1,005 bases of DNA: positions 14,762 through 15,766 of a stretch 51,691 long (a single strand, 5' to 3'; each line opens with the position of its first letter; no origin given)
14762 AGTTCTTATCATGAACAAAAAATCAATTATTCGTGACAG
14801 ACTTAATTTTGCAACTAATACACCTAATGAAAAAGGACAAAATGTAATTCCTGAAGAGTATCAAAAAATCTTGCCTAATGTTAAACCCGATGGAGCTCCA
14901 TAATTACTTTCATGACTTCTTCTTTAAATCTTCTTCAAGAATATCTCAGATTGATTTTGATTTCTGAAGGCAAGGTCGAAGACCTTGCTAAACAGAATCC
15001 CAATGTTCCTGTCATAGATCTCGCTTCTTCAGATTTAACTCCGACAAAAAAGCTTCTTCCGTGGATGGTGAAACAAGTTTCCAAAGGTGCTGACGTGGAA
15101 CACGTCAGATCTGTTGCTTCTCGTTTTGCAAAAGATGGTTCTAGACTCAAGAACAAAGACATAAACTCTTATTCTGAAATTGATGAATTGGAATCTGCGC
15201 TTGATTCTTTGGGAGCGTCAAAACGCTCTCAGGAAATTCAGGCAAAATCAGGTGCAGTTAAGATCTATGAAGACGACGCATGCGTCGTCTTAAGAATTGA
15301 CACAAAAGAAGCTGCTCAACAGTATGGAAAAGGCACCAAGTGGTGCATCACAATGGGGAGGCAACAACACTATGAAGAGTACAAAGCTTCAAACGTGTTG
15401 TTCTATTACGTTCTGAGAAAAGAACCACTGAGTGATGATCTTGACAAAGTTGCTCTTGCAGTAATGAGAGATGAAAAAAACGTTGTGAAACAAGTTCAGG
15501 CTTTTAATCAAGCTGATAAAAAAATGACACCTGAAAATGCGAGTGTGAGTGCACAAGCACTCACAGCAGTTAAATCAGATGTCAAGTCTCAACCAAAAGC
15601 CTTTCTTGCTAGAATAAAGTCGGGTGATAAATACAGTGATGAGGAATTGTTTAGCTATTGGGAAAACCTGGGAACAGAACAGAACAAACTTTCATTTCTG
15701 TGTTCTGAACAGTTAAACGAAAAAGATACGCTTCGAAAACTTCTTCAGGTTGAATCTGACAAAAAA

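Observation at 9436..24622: Five-copy paralogous gene family (WCIT core plus MORN-variant-like '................' repeats) interleaved with tail genes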

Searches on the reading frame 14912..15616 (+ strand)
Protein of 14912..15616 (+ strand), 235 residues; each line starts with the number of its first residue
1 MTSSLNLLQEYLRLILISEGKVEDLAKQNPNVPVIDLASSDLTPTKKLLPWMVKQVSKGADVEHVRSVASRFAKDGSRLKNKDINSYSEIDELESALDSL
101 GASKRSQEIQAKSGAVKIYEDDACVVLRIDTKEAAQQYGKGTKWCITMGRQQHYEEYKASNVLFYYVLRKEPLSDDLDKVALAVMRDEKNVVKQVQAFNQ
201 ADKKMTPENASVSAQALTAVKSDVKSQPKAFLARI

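Call 17: search_solved_structures(query=A3, max_evalue=10, show_alignments=2)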
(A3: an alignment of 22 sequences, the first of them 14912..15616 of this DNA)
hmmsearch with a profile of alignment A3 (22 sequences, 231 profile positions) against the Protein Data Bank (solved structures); distinct sequences matched with E-value up to 10: 0.

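Call 31: search_protein_representatives(alignment_id=A3)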
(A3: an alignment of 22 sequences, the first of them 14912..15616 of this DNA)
Query: 22 sequences, 231 profile positions. Proteins with E-value up to 0.001 (for the whole library): 12152; up to 1e-10: 8283; up to 1e-30: 1082. The best 150 are listed.
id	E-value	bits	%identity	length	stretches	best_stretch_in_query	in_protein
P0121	6.8e-155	529.7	-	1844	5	4-201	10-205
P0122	4.4e-121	419.1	-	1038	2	15-230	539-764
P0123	3.4e-110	383.5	-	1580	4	8-223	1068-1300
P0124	1.1e-102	358.9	-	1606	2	15-207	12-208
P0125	2.5e-98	344.7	-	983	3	14-207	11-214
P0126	1.6e-93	328.9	-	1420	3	58-228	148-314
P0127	7.6e-90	316.9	-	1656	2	14-173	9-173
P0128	3.6e-85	301.6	-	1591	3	22-209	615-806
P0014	4.7e-84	297.9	-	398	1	2-231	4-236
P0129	3.2e-81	288.7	-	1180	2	10-225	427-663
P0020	2.8e-78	279.0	-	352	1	3-228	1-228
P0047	1.2e-77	277.0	-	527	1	2-230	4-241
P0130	1.2e-77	276.9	-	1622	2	11-226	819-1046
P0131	3.8e-76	272.1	-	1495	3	15-208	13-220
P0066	4.6e-75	268.5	-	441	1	14-231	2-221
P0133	1.8e-73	263.3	-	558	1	4-230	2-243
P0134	7.2e-72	258.1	-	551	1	4-230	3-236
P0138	1.5e-69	250.5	-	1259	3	13-206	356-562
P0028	8.0e-69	248.1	-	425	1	8-230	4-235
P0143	1.8e-67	243.7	-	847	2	9-219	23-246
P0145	3.5e-67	242.7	-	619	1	5-230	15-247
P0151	4.9e-66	239.0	-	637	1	1-230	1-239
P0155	1.3e-65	237.5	-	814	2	5-224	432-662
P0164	1.3e-63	231.1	-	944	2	8-206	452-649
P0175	1.1e-60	221.5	-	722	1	1-231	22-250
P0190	2.1e-58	214.0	-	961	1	8-225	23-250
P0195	9.6e-58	211.8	-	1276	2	4-219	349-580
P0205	5.1e-57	209.5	-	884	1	9-224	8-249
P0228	7.7e-55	202.3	-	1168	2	12-206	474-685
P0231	2.1e-54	200.9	-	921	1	13-225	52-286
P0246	6.1e-53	196.1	-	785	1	12-230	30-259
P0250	1.8e-52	194.6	-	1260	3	13-155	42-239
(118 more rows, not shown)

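Call 32: search_protein_families(library=pfam, proteins=[P0133, P0134, P0145, P0151, P0175, P0190, P0205, P0231, P0246, P0143], max_evalue=0.001)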
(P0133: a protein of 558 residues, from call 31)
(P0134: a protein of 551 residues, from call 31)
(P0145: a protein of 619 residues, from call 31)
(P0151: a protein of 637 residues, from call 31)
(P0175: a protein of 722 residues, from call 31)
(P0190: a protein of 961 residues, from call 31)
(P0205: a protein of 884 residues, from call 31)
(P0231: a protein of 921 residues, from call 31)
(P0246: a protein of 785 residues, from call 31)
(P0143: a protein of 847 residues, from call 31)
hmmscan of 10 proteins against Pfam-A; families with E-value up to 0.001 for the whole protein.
P0133 (558 aa): 0 families

P0134 (551 aa): 3 families
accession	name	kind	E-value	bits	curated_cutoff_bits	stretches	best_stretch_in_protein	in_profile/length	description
PF01816.23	LRV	-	4.7e-26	89.8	21.6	0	256-280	1-25/26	Leucine rich repeat variant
PF25591.1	LRV_2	-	8.5e-10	38.9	27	0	308-366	2-60/61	Leucine Rich Repeat Variant domain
PF02985.28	HEAT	-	7.2e-08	32.4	23.5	0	425-442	5-21/31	HEAT repeat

P0145 (619 aa): 1 family
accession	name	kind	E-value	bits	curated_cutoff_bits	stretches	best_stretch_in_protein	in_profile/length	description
PF01816.23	LRV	-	4.4e-05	24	21.6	0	555-573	5-23/26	Leucine rich repeat variant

P0151 (637 aa): 4 families
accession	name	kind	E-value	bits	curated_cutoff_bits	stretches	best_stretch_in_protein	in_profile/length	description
PF01816.23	LRV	-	3.6e-14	52.5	21.6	0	418-438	2-24/26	Leucine rich repeat variant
PF02985.28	HEAT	-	2e-11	43.4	23.5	0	407-425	4-22/31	HEAT repeat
PF13646.12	HEAT_2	-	5.3e-05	23.8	27.7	0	354-377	23-53/88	HEAT repeats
PF21581.3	SCD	-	0.00058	20.6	27.5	0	613-634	33-54/75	Stromalin conservative domain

P0175 (722 aa): 1 family
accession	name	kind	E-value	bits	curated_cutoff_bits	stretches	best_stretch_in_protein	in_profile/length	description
PF01816.23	LRV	-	0.00027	21.6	21.6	0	497-519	3-25/26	Leucine rich repeat variant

P0190 (961 aa): 3 families
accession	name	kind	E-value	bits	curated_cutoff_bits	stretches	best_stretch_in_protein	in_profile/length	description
PF01816.23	LRV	-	3.5e-16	58.8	21.6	0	493-512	3-22/26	Leucine rich repeat variant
PF25591.1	LRV_2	-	8.4e-05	22.9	27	0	495-526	4-34/61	Leucine Rich Repeat Variant domain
PF18760.7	ART-PolyVal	-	9e-05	23.7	31.2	1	797-890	6-85/140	ADP-Ribosyltransferase in polyvalent proteins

P0205 (884 aa): 4 families
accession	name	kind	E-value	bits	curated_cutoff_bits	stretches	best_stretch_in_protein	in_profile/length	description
PF02985.28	HEAT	-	5.3e-12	45.3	23.5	0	403-424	4-25/31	HEAT repeat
PF01816.23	LRV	-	5.7e-12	45.6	21.6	0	807-829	2-26/26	Leucine rich repeat variant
PF13646.12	HEAT_2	-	1.7e-07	31.9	27.7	0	403-487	4-80/88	HEAT repeats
PF12717.13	Cnd1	-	0.00035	21.1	26.4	0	404-423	26-45/162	non-SMC mitotic condensation complex subunit 1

P0231 (921 aa): 6 families
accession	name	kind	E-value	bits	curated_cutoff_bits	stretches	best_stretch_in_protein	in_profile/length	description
PF02985.28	HEAT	-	7.4e-13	47.9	23.5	0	441-464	4-27/31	HEAT repeat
PF13646.12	HEAT_2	-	3.2e-09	37.4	27.7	1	441-524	3-82/88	HEAT repeats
PF01816.23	LRV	-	2e-06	28.2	21.6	0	816-835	3-24/26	Leucine rich repeat variant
PF12717.13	Cnd1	-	8.1e-05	23.2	26.4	0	468-525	22-79/162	non-SMC mitotic condensation complex subunit 1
PF01602.26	Adaptin_N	-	0.00073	18.7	37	0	441-526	83-173/524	Adaptin N terminal region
PF13513.12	HEAT_EZ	-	0.00098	20.1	27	0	454-487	15-48/55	HEAT-like repeat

P0246 (785 aa): 3 families
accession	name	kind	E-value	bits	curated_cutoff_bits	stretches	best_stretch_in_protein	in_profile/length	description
PF02985.28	HEAT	-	1.5e-07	31.5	23.5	0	352-370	3-21/31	HEAT repeat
PF01816.23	LRV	-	1.7e-07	31.6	21.6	0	365-388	3-26/26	Leucine rich repeat variant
PF25591.1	LRV_2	-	8.8e-05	22.9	27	0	365-393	27-55/61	Leucine Rich Repeat Variant domain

P0143 (847 aa): 0 families

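Call 45: search_protein_families(library=pfam, alignment_id=A3, max_evalue=1)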
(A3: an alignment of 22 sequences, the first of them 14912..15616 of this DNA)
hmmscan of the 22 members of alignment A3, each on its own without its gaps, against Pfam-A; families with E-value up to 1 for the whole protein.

A. member 1, window:14912-15616:+ (235 aa): 2 families
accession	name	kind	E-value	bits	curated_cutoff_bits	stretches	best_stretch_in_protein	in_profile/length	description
PF11328.14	DUF3130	-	0.087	13.5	25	0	174-206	53-85/89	Protein of unknown function (DUF3130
PF18341.7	PSA_CBD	-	0.51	10.7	27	0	136-165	25-54/60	PSA endolysin C-terminal cell wall binding domain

B. families by the number of members that match (of 22 scanned): 22 families
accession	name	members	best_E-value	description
PF18341.7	PSA_CBD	6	0.0077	PSA endolysin C-terminal cell wall binding domain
PF14284.11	PcfJ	2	0.0034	PcfJ-like protein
PF16996.10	Asp4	1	0.0041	Accessory secretory protein Sec Asp4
PF09674.15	DUF2400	1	0.0085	Protein of unknown function (DUF2400)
PF08915.16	tRNA-Thr_ED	1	0.012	Archaea-specific editing domain of threonyl-tRNA synthetase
PF09269.16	DUF1967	1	0.02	Domain of unknown function (DUF1967)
PF13907.11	CHD1-like_C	1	0.023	Chromodomain-helicase-DNA-binding protein 1-like, C-terminal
PF22153.2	SelB_WH1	1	0.033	Elongation factor SelB, first winged-helix domain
PF18735.6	HEPN_RiboL-PSP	1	0.034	RiboL-PSP-HEPN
PF15456.11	Uds1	1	0.045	Up-regulated During Septation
PF03136.20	Pup_ligase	1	0.053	Pup-ligase protein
PF22451.2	NirdL-like_HTH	1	0.07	Siroheme decarboxylase NirDL-like HTH domain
PF09328.15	Phytochelatin_C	1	0.074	Domain of unknown function (DUF1984)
PF11328.14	DUF3130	1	0.087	Protein of unknown function (DUF3130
PF23347.1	TPR_Nup160_C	1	0.097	Nup160 C-terminal TPR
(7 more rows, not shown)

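Call 65: search_protein_families(library=pfam, alignment_id=A6, max_evalue=0.0001)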
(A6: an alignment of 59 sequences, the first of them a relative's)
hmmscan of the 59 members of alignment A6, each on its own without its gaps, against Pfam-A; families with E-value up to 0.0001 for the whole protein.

A. member 1, P0160 (1277 aa): 0 families

B. families by the number of members that match (of 59 scanned): 17 families
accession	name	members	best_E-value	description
PF01816.23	LRV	15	4.1e-34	Leucine rich repeat variant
PF02985.28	HEAT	12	2.3e-17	HEAT repeat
PF25591.1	LRV_2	9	3.5e-14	Leucine Rich Repeat Variant domain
PF13646.12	HEAT_2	7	3.1e-11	HEAT repeats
PF13306.12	LRR_5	4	1.2e-75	BspA type Leucine rich repeat region (6 copies)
PF13855.12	LRR_8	2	1.4e-07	Leucine rich repeat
PF12717.13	Cnd1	2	8.1e-05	non-SMC mitotic condensation complex subunit 1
PF18823.6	InPase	1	8.4e-28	Inorganic Pyrophosphatase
PF14903.11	WG_beta_rep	1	5.1e-14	WG containing repeat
PF21581.3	SCD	1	6.9e-08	Stromalin conservative domain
PF03162.18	Y_phosphatase2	1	2.8e-07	Tyrosine phosphatase family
PF14284.11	PcfJ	1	3.5e-07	PcfJ-like protein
PF22741.1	PTP-NADK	1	4.9e-06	DSP-PTPase phosphatase fused to NAD+ Kinase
PF13350.11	Y_phosphatase3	1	6e-06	Tyrosine phosphatase family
PF14841.11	FliG_M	1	5.4e-05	FliG middle domain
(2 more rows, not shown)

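Call 79: search_protein_families(library=pfam, proteins=[P0195, P0250, P0138, P0129, P0228, P0122, P0125, P0164, P0155], max_evalue=0.01)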
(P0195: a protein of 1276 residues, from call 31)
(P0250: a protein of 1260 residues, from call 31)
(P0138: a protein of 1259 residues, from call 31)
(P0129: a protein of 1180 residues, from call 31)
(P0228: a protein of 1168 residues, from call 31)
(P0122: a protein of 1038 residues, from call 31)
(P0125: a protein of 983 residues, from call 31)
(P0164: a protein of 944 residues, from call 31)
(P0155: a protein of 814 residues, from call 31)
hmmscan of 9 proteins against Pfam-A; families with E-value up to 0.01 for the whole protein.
P0195 (1276 aa): 0 families

P0250 (1260 aa): 0 families

P0138 (1259 aa): 3 families
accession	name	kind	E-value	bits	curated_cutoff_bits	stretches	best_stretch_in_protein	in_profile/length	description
PF13306.12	LRR_5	-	3.7e-45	153.4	27.7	2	613-723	14-123/127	BspA type Leucine rich repeat region (6 copies)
PF03478.24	Beta-prop_KIB1-4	-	0.00071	19.6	27.4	0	388-547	19-142/242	KIB1-4 beta-propeller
PF14284.11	PcfJ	-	0.0022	18.3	25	0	897-996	19-119/147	PcfJ-like protein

P0129 (1180 aa): 1 family
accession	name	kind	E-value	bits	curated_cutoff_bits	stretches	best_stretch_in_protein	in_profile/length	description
PF14284.11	PcfJ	-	3.5e-07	30.6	25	0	496-602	18-112/147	PcfJ-like protein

P0228 (1168 aa): 2 families
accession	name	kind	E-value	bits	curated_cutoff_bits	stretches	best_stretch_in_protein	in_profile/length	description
PF13306.12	LRR_5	-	1.2e-75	251.9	27.7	2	318-441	7-127/127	BspA type Leucine rich repeat region (6 copies)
PF13855.12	LRR_8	-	1.4e-07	31.6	27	0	401-441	11-52/61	Leucine rich repeat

P0122 (1038 aa): 1 family
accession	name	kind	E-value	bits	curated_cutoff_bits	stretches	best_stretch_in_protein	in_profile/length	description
PF20250.3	FapA_N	-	0.0083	15.9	27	0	80-140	32-91/178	Flagellar Assembly Protein A N-terminal region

P0125 (983 aa): 1 family
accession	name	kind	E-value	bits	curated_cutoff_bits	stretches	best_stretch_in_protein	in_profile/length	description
PF23364.1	MAX_effector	-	0.0012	19.1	27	0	36-75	6-45/61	MAX effector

P0164 (944 aa): 1 family
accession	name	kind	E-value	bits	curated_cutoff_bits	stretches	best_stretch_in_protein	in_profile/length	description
PF14903.11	WG_beta_rep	-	5.1e-14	52.4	25.6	0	810-842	3-34/35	WG containing repeat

P0155 (814 aa): 2 families
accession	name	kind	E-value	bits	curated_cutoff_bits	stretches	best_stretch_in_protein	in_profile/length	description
PF06098.16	Radial_spoke_3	-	0.0019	18.1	26.4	0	26-83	154-211/229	Radial spoke protein 3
PF14903.11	WG_beta_rep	-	0.0076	16.7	25.6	0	338-357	16-34/35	WG containing repeat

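Call 81: predict_structure(alignment_id=A3)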
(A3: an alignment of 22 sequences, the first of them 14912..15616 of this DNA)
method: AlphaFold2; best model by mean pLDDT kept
length: 235 residues; sequences in the alignment: 22
mean_pLDDT: 85.2   pTM: 0.57
mean pLDDT of the five models: 85.2, 84.7, 84.2, 83.6, 83.2
residues with pLDDT >= 90: 102; 70-90: 103; 50-70: 28; < 50: 2
segments of 3 or more residues with pLDDT < 50: none
pLDDT, mean of each block of 10 residues (from residue 1): 65 69 87 87 84 91 90 85 89 86 55 81 92 90 89 90 93 85 91 94 92 92 89 66
secondary structure, 60 per line:
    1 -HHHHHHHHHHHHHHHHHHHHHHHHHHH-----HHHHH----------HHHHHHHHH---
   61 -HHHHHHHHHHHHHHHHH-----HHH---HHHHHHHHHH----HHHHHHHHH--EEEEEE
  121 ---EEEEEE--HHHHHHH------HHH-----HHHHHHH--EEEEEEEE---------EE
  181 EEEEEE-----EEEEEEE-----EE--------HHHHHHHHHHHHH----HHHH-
elements in order: H2-28 H34-38 H49-57 H62-78 H90-99 H104-112 E115-120 E124-129 H132-138 H153-159 E162-169 E179-186 E192-198 H214-226 H231-234

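Call 107: search_protein_families(library=padloc, proteins=[P0129, P0190], max_evalue=0.01)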
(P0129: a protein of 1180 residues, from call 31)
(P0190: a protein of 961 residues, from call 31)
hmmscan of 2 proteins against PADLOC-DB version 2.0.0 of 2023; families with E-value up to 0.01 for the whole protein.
P0129 (1180 aa): 0 families

P0190 (961 aa): 0 families
